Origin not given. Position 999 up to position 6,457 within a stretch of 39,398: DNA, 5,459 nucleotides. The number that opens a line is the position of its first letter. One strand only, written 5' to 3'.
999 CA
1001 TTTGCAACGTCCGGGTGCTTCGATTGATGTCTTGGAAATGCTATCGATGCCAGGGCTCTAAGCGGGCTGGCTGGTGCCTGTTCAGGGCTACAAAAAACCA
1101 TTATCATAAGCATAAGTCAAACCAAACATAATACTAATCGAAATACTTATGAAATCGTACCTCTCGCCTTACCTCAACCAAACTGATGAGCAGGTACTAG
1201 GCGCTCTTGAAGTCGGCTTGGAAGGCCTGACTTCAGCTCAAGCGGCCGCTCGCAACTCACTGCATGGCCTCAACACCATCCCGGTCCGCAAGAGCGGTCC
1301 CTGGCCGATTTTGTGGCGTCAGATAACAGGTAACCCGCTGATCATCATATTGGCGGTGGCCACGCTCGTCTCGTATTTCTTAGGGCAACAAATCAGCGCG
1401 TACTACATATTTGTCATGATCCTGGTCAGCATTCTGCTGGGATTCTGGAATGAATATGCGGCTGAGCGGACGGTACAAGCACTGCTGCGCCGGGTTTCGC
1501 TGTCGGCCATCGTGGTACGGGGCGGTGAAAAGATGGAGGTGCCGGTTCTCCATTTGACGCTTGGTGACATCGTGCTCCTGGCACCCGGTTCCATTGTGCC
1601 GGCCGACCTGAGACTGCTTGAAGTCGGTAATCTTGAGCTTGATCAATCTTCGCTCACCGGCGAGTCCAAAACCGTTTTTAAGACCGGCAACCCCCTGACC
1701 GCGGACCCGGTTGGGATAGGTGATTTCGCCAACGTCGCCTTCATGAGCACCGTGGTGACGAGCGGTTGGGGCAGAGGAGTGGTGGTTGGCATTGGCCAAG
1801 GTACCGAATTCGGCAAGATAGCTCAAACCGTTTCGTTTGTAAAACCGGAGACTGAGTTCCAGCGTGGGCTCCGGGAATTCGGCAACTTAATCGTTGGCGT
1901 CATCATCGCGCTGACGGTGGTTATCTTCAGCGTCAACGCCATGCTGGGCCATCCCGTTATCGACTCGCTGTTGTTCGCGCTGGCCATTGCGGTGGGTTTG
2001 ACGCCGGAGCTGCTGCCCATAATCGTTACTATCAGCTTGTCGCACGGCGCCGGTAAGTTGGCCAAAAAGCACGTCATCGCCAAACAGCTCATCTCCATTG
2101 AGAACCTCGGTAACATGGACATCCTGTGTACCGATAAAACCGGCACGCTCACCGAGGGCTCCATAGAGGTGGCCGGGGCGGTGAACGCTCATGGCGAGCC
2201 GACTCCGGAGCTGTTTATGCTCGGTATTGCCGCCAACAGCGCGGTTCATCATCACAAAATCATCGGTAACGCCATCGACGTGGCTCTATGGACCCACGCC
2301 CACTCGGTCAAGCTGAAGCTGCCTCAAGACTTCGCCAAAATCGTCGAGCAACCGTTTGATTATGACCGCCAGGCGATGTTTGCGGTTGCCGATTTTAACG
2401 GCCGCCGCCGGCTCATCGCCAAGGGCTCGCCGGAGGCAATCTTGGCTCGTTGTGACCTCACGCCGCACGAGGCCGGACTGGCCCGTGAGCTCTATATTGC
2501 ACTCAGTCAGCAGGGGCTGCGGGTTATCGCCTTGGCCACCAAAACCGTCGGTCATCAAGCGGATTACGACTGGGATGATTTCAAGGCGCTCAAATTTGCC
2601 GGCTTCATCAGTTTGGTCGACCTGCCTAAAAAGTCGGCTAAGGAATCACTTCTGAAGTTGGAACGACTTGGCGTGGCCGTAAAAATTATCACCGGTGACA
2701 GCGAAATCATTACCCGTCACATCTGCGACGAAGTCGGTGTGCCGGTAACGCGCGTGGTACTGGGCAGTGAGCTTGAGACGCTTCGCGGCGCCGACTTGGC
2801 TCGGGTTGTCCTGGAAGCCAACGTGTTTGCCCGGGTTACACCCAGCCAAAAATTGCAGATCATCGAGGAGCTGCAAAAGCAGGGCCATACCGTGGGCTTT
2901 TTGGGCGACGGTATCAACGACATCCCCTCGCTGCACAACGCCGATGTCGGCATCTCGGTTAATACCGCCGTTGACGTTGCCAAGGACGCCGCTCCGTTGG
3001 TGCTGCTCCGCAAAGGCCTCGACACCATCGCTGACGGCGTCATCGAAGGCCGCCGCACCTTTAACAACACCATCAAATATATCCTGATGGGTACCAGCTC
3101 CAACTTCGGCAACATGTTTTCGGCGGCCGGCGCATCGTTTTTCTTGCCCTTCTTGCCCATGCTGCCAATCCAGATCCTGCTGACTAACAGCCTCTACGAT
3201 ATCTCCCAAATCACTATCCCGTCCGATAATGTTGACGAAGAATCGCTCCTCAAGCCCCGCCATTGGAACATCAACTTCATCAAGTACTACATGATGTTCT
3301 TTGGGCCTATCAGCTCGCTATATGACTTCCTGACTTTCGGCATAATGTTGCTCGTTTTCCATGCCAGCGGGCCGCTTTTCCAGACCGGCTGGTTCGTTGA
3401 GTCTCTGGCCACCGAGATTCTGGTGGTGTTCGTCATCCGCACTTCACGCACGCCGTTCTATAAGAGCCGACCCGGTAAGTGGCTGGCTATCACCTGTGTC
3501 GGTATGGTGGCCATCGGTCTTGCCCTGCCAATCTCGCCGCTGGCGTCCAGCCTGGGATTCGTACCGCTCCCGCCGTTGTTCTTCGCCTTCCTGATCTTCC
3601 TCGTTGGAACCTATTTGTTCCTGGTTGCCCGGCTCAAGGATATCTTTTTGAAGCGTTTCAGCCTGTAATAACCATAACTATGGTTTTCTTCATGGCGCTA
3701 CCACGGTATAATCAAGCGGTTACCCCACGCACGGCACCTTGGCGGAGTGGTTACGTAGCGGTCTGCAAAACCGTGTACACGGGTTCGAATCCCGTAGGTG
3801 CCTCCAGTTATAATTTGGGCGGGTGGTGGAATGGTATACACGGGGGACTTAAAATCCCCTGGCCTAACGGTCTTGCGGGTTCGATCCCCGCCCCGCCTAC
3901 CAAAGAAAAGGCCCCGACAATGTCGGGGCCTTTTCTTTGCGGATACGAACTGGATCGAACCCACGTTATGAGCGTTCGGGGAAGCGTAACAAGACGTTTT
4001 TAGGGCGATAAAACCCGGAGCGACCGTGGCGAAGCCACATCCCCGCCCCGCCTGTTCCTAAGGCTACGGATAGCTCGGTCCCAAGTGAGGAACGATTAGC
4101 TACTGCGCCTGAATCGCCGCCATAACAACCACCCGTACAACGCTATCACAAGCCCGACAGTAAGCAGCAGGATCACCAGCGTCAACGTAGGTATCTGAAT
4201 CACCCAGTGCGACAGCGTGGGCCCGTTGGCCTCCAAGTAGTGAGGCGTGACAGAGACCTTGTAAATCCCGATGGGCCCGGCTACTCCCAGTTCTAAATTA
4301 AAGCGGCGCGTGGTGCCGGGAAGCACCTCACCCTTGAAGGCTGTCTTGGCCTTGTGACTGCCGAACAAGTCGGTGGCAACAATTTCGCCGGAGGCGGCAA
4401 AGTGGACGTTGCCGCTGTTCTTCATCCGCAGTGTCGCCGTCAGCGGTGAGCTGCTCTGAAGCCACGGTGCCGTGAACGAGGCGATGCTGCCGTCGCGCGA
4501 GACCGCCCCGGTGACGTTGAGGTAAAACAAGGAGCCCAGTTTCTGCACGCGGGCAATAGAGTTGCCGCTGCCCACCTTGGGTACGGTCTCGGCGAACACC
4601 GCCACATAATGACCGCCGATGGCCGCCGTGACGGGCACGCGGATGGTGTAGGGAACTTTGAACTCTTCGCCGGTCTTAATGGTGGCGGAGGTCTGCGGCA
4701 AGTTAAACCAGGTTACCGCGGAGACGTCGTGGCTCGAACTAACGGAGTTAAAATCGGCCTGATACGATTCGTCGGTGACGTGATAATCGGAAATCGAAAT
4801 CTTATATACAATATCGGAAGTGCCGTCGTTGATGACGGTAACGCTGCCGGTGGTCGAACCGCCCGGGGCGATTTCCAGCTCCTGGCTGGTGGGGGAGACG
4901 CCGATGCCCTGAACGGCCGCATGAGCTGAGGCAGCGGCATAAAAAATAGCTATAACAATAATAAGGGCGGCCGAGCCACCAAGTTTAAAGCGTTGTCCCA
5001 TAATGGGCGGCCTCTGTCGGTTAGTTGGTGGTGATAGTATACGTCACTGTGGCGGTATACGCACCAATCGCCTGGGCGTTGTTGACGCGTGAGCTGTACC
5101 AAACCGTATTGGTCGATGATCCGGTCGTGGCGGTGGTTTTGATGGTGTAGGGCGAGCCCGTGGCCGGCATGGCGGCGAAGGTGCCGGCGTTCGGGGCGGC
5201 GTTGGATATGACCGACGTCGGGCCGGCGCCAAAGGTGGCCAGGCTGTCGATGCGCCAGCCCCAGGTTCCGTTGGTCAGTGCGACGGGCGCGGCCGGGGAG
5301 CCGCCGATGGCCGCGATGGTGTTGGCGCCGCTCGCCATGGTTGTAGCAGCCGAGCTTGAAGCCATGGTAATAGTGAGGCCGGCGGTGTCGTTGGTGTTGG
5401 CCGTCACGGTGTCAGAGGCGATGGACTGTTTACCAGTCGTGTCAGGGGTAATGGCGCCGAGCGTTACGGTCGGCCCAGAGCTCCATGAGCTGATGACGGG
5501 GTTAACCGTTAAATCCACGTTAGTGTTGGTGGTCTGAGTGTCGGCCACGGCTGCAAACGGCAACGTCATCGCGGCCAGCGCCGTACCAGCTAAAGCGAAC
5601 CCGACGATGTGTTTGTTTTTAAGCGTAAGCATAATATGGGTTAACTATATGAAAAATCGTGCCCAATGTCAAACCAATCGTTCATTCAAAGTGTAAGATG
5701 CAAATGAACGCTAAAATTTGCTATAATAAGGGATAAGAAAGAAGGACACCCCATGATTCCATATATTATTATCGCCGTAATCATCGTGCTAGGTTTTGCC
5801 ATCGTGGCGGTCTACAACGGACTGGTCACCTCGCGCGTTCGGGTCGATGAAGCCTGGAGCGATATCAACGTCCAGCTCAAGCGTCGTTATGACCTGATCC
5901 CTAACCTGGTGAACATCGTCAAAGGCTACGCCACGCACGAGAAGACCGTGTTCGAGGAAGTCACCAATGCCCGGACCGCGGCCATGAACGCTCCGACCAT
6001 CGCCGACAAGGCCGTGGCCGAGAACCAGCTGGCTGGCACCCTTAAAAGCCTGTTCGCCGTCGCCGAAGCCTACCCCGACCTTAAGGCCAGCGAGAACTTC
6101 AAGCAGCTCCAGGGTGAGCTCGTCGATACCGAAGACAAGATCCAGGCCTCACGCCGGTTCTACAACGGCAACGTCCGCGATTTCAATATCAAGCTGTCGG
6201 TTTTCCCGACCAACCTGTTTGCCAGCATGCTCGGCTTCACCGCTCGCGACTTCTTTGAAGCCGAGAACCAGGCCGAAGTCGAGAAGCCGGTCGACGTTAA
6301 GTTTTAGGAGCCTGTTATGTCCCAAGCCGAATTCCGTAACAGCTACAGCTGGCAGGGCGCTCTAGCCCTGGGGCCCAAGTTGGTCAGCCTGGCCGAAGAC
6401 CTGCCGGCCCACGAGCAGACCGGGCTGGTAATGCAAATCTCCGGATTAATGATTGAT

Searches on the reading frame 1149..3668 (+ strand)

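Call 11: search_protein_families(library=pfam, proteins=[window:1149-3668:+], max_evalue=0.01)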
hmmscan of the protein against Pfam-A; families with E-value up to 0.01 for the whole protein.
window:1149-3668:+ (839 aa): 7 families
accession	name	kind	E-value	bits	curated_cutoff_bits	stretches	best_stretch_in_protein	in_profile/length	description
PF00122.25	E1-E2_ATPase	-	3e-42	144.6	28.1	1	119-307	6-181/181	E1-E2 ATPase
PF00689.26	Cation_ATPase_C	-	2e-16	60.7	27.3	1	668-830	1-173/175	Cation transporting ATPase, C-terminus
PF00702.32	Hydrolase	-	7.4e-16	59.5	26.4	1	323-599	1-191/191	haloacid dehalogenase-like hydrolase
PF00690.31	Cation_ATPase_N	-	2.1e-12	46.9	20.4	1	11-75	4-69/69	Cation transporter/ATPase, N-terminus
PF13246.12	Cation_ATPase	-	2.7e-09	37.4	21.7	1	363-436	11-89/91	Cation transport ATPase (P-type)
PF08282.18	Hydrolase_3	-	0.0044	17.2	20.9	0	571-624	195-248/255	haloacid dehalogenase-like hydrolase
PF12710.13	HAD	-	0.0068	17.3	27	0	496-595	89-188/189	haloacid dehalogenase-like hydrolase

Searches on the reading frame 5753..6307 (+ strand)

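Call 11: search_protein_families(library=pfam, proteins=[window:5753-6307:+], max_evalue=0.01)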
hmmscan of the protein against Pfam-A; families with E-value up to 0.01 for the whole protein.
window:5753-6307:+ (184 aa): 1 family
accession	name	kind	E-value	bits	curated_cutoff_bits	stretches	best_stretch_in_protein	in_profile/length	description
PF04011.17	LemA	-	2.3e-60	203.2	26.2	1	34-184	1-149/149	LemA family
